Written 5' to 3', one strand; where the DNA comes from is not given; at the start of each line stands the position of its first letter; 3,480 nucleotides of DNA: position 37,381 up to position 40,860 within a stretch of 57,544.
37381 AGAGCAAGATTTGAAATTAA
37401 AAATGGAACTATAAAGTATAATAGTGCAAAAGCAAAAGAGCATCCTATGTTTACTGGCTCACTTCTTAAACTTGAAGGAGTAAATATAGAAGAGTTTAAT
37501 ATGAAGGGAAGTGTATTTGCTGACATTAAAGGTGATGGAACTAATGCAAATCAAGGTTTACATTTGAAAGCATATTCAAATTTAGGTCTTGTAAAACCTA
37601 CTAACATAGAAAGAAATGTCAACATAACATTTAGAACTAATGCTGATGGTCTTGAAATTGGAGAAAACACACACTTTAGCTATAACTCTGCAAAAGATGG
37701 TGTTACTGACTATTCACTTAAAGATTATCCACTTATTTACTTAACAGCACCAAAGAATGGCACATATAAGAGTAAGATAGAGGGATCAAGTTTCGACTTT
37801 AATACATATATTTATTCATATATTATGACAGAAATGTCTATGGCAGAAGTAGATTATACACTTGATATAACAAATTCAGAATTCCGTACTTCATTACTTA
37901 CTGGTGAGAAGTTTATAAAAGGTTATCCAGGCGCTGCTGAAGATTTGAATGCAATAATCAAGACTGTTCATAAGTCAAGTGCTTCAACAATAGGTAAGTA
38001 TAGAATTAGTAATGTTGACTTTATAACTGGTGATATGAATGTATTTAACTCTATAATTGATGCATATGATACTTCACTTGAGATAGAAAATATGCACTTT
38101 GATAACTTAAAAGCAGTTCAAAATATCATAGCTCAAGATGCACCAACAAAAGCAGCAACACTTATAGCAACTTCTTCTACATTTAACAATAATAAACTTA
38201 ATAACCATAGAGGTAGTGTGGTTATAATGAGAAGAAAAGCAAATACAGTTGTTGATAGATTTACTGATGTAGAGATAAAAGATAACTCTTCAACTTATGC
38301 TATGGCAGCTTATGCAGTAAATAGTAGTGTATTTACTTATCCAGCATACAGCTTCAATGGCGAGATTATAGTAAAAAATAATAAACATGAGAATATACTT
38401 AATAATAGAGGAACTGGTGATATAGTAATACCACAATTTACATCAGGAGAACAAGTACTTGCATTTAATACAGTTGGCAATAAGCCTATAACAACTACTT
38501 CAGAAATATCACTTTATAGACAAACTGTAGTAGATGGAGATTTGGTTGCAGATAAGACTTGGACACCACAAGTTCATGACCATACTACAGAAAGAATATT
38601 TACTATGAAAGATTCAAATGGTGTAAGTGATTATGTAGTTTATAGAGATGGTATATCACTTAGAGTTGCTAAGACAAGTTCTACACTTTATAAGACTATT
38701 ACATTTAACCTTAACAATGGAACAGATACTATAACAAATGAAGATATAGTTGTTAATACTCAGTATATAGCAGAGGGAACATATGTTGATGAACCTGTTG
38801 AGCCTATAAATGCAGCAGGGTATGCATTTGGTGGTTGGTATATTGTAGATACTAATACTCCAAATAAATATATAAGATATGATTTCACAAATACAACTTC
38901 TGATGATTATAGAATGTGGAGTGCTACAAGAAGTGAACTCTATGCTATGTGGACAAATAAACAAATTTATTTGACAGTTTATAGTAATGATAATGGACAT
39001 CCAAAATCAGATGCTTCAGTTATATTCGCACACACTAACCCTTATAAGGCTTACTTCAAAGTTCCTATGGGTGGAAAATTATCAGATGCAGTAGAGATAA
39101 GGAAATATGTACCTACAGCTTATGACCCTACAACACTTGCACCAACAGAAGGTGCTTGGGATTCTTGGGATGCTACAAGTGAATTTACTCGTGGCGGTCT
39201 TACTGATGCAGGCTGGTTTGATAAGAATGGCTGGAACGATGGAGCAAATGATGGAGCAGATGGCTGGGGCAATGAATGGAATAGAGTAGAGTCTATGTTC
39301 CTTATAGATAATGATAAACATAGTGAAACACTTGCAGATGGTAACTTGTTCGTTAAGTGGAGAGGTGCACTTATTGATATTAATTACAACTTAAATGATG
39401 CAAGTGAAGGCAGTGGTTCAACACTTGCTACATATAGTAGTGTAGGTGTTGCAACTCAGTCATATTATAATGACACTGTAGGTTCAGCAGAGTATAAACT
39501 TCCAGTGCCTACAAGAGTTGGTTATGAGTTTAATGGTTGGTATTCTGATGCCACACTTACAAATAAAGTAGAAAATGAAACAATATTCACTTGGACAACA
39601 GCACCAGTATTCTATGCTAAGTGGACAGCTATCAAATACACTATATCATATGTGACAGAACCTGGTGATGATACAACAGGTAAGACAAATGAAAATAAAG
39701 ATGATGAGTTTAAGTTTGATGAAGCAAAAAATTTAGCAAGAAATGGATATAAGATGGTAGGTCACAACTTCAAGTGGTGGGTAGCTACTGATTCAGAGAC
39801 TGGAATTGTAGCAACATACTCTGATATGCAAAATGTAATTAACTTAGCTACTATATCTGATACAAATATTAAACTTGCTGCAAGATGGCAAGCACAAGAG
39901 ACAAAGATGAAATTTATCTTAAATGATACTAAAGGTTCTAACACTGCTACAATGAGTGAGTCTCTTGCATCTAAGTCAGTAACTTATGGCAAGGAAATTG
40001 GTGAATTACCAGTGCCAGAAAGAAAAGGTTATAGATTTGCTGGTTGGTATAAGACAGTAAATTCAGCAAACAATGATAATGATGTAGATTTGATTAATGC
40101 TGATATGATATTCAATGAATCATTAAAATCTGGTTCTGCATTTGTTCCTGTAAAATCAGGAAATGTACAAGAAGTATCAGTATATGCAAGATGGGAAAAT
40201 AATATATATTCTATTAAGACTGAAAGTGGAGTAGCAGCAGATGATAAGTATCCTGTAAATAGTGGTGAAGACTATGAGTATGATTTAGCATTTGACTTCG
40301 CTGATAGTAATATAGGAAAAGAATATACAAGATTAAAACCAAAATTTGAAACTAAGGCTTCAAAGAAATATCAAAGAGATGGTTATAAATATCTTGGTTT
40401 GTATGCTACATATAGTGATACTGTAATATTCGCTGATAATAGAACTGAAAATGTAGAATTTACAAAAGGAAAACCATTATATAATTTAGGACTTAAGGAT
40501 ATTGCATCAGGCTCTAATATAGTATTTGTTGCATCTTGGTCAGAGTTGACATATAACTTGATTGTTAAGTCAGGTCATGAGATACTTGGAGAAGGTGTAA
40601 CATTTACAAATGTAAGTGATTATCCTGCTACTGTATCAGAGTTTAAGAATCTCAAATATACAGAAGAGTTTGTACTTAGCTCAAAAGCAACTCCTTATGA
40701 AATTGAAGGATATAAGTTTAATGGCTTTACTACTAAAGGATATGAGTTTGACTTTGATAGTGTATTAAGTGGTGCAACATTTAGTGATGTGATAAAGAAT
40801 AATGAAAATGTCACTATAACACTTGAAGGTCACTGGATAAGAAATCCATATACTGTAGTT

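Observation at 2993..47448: Tandem pair of >7300-aa paralogous surface proteins filling about three quarters of the window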

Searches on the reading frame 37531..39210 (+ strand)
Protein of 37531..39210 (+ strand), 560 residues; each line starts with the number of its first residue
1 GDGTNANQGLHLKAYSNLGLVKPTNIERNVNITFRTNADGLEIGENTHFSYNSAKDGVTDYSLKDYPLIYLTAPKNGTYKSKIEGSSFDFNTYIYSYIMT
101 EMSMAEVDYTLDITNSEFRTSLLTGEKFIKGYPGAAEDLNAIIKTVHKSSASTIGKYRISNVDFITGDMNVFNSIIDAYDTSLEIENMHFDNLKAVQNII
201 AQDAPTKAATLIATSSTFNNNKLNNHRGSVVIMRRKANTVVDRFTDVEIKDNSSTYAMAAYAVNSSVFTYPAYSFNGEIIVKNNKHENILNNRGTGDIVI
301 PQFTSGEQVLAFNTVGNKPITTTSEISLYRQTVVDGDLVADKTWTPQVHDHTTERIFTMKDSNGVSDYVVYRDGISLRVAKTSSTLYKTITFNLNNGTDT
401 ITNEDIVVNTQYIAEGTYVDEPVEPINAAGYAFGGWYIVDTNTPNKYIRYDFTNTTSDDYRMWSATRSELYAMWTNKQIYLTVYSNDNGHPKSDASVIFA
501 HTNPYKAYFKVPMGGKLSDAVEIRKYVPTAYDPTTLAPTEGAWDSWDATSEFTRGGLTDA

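Call 63: search_protein_families(library=pfam, proteins=[window:37531-39210:+], max_evalue=1)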
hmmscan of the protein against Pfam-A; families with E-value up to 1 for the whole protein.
window:37531-39210:+ (560 aa): 3 families
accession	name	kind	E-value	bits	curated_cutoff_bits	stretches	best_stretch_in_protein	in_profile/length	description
PF09479.16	Flg_new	-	8e-06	26.3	27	1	389-447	2-48/65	Listeria-Bacteroides repeat domain (List_Bact_rpt)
PF02348.25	CTP_transf_3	-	0.13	12.5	22.6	1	205-247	38-80/217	Cytidylyltransferase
PF23270.1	HAD_RAM2_N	-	0.16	12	27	1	206-253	141-188/220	Glycerol-3-phosphate acyltransferase RAM2-like, HAD-like domain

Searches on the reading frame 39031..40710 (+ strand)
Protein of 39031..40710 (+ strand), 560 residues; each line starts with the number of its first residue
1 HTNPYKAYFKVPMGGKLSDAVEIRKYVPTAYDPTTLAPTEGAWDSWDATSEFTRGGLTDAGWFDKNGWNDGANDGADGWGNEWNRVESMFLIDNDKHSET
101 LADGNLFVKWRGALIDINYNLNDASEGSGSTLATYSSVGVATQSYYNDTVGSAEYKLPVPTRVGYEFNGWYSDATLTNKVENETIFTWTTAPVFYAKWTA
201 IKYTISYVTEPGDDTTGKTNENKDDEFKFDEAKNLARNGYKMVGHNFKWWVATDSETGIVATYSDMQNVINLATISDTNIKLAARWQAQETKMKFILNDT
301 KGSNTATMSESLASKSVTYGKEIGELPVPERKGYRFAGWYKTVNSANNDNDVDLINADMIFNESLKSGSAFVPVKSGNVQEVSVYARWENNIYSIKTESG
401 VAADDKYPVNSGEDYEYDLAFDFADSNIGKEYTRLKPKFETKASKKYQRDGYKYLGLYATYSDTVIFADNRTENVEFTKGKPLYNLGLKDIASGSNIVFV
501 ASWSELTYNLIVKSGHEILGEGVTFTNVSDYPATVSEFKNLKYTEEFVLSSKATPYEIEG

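Call 63: search_protein_families(library=pfam, proteins=[window:39031-40710:+], max_evalue=1)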
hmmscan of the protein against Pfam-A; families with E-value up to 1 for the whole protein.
window:39031-40710:+ (560 aa): 2 families
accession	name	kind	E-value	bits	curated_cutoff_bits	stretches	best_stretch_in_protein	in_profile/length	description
PF09479.16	Flg_new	-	1.8e-15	57.2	27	2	311-347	11-46/65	Listeria-Bacteroides repeat domain (List_Bact_rpt)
PF18998.6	Flg_new_2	-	0.0044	17.4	23.6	1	162-200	32-71/73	Divergent InlB B-repeat domain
